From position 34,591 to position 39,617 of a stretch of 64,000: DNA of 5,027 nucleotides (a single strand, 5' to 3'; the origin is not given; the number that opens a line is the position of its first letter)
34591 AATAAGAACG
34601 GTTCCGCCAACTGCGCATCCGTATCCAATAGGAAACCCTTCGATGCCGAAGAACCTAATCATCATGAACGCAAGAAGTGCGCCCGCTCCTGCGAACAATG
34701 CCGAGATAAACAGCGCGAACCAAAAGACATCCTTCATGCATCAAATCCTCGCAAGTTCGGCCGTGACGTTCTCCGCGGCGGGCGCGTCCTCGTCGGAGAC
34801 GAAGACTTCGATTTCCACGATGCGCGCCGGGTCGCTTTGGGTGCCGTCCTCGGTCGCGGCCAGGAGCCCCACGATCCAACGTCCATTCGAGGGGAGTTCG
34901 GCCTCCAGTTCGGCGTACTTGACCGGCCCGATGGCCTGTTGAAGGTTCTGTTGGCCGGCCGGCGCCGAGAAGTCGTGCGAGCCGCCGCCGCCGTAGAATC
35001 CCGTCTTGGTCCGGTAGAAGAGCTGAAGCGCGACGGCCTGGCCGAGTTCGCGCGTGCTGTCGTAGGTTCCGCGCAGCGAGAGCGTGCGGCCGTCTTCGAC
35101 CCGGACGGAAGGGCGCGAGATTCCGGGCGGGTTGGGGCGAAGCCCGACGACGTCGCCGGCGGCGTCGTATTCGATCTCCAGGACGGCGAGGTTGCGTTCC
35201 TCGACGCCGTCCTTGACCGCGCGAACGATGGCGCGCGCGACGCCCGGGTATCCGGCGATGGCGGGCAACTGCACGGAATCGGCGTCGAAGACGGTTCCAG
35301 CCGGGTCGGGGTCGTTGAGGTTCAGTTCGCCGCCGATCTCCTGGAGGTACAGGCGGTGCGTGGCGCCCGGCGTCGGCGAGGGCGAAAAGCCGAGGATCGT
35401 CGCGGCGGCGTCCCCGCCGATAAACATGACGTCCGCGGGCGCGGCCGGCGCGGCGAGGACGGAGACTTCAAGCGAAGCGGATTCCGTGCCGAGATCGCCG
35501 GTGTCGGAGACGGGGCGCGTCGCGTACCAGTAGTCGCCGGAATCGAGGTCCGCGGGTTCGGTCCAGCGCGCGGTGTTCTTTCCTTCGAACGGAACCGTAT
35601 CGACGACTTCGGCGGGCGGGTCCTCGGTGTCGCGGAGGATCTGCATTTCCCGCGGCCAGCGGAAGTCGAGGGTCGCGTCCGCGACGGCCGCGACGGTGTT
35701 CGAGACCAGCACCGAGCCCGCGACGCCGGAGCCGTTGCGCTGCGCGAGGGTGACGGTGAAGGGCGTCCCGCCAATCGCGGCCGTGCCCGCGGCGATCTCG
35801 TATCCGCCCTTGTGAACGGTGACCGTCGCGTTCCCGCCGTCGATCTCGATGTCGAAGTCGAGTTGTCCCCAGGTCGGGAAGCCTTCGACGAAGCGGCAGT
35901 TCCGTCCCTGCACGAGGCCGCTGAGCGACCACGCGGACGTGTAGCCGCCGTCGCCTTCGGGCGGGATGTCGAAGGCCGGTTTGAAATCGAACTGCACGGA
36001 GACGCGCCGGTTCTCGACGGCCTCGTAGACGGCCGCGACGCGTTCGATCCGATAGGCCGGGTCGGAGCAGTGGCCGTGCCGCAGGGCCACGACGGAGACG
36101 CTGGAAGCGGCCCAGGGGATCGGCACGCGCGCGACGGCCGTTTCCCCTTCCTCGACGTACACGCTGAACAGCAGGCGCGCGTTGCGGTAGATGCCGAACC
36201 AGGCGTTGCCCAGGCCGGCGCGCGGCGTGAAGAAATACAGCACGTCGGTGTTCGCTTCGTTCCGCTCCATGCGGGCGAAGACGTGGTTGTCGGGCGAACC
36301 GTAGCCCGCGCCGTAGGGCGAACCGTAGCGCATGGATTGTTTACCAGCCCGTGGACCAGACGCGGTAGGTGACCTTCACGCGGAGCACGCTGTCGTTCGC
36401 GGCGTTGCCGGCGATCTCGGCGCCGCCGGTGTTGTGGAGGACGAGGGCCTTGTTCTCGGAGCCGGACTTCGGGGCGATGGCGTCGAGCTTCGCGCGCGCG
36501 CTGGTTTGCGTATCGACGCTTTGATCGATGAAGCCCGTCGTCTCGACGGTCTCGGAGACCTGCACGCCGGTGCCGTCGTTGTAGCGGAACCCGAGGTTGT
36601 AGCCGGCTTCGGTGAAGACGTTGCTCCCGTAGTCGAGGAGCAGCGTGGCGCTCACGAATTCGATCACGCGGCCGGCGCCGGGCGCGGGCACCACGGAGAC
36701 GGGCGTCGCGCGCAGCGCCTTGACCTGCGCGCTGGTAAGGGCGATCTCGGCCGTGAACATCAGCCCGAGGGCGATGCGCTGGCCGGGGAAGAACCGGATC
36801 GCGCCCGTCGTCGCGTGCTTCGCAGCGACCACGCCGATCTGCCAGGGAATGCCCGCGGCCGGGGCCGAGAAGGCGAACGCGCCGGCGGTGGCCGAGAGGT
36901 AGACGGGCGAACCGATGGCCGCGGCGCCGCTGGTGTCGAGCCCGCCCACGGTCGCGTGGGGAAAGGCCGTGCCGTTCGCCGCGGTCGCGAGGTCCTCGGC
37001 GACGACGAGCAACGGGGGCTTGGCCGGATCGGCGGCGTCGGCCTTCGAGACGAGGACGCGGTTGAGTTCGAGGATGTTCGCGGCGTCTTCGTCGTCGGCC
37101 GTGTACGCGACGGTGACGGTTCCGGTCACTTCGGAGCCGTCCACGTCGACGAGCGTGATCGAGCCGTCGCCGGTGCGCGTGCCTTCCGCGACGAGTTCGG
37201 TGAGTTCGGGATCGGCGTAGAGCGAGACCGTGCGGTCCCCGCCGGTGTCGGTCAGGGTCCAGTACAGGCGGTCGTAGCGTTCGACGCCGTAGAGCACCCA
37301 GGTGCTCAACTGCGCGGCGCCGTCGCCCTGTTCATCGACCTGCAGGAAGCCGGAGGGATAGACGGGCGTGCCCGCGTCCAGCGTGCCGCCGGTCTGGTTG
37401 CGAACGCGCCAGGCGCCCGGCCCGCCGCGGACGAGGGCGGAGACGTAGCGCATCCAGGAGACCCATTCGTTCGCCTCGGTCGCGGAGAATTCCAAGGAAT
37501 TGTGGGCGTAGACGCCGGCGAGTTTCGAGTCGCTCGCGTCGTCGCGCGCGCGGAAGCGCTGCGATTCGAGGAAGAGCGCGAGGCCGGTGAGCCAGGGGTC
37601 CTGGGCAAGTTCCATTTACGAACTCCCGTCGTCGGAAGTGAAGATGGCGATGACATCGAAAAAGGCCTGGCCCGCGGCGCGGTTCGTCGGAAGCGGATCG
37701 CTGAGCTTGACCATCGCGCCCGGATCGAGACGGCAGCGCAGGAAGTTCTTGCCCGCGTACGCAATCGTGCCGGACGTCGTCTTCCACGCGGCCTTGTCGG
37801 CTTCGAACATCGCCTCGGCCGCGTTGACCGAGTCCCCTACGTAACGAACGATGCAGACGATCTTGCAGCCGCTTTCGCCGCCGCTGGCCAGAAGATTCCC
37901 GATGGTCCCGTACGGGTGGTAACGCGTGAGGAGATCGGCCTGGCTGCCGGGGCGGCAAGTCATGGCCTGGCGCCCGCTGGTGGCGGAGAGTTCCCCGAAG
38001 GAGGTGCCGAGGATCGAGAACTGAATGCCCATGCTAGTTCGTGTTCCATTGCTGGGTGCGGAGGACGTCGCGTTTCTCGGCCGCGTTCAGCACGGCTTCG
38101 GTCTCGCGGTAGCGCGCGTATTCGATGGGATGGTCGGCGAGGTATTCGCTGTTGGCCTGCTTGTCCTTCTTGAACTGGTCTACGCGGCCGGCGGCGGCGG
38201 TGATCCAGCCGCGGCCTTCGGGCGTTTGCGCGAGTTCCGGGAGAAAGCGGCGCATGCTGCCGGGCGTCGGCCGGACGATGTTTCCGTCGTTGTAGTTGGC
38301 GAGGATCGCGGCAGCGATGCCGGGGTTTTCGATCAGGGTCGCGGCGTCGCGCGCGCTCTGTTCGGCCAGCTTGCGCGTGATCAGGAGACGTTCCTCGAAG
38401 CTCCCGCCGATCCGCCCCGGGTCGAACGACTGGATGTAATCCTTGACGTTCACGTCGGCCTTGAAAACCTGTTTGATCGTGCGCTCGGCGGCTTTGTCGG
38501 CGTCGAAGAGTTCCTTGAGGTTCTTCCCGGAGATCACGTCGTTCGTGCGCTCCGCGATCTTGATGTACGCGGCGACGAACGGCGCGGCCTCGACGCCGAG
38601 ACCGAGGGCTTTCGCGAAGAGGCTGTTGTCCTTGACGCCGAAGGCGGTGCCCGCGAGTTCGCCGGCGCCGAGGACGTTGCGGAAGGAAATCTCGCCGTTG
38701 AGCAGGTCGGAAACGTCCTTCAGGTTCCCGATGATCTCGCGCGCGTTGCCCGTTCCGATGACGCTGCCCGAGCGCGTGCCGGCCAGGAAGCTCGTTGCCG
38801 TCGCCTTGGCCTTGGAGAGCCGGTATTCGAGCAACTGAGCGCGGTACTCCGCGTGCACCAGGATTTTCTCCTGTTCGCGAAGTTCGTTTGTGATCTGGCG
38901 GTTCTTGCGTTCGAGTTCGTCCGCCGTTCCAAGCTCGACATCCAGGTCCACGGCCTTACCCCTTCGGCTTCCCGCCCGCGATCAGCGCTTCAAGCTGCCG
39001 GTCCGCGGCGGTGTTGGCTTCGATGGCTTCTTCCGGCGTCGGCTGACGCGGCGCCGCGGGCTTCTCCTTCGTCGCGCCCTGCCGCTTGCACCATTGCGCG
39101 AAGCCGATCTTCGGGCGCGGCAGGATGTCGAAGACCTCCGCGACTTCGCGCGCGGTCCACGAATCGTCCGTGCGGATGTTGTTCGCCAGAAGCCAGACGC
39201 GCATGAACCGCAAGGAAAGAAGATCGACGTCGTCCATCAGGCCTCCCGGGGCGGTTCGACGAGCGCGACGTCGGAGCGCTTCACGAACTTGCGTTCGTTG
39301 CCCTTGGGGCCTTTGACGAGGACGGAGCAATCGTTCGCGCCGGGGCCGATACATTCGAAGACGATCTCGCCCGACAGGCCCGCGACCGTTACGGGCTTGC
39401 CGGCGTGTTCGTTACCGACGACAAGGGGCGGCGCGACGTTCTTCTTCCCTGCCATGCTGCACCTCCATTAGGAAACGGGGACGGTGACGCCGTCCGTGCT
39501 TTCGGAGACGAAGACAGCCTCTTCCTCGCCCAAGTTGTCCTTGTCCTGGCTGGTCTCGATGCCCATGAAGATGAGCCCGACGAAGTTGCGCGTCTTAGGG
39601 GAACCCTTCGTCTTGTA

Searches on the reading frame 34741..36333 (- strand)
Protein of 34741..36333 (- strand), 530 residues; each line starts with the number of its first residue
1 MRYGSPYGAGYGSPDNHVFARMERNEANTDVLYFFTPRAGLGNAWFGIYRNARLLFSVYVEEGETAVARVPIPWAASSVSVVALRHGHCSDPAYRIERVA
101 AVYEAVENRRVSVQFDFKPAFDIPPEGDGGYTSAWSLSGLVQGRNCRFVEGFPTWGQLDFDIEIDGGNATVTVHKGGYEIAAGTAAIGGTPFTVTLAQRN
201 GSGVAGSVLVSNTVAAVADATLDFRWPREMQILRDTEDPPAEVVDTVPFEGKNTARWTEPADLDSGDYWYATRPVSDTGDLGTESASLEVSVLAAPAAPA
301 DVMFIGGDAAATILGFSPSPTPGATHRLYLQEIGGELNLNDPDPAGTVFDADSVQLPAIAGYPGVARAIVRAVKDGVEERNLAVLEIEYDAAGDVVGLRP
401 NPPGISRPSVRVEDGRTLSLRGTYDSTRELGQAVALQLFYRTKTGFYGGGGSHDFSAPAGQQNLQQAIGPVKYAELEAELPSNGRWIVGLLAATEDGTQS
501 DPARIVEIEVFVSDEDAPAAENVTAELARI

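Call 6: search_protein_families(library=pfam, max_evalue=0.1, proteins=[window:34741-36333:-])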
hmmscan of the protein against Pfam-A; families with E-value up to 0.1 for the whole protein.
window:34741-36333:- (530 aa): 0 families

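Call 7: search_protein_families(library=phrogs, max_evalue=0.1, proteins=[window:34741-36333:-])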
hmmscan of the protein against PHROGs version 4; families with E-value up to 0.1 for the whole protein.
window:34741-36333:- (530 aa): 0 families

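Call 54: search_protein_families(library=ncbifam, max_evalue=0.1, proteins=[window:34741-36333:-])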
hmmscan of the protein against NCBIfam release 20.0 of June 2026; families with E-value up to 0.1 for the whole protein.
window:34741-36333:- (530 aa): 0 families

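Call 67: search_solved_structures(query=window:34741-36333:-, max_evalue=1)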
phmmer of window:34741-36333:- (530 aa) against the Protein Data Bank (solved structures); distinct sequences matched with E-value up to 1: 0.

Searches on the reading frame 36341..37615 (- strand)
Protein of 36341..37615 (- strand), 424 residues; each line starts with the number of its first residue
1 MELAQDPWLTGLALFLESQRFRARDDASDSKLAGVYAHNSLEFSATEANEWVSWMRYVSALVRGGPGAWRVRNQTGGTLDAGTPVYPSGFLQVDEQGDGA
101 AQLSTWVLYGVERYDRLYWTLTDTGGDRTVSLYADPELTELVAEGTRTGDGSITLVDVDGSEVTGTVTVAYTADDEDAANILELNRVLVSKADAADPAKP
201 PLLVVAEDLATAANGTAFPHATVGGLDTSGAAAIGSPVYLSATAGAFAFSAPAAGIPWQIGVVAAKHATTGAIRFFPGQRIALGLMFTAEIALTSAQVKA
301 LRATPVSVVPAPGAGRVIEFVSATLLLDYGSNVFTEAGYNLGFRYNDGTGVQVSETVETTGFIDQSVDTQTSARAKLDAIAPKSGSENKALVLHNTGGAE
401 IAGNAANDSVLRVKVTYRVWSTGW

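Call 17: search_protein_families(library=phrogs, max_evalue=0.01, proteins=[window:36341-37615:-])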
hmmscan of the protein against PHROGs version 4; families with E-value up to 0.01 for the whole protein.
window:36341-37615:- (424 aa): 0 families

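Call 54: search_protein_families(library=ncbifam, max_evalue=0.1, proteins=[window:36341-37615:-])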
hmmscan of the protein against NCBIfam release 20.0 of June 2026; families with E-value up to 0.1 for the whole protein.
window:36341-37615:- (424 aa): 0 families

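Call 68: search_solved_structures(query=window:36341-37615:-, max_evalue=1)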
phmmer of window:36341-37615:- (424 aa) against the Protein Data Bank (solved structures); distinct sequences matched with E-value up to 1: 2.
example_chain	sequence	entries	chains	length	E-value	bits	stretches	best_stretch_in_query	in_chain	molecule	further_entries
9eg4_H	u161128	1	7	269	0.0025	20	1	241-398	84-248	orf16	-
4k8l_A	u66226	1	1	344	0.15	14.1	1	307-414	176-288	Proline racemase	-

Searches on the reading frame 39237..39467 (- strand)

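Call 18: search_protein_families(library=phrogs, max_evalue=0.01, proteins=[window:39237-39467:-])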
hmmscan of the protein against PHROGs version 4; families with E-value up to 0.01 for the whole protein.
window:39237-39467:- (76 aa): 1 family
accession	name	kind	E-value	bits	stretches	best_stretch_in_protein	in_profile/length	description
phrog_25404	-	unknown function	0.0069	17.9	0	37-64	8-35/53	-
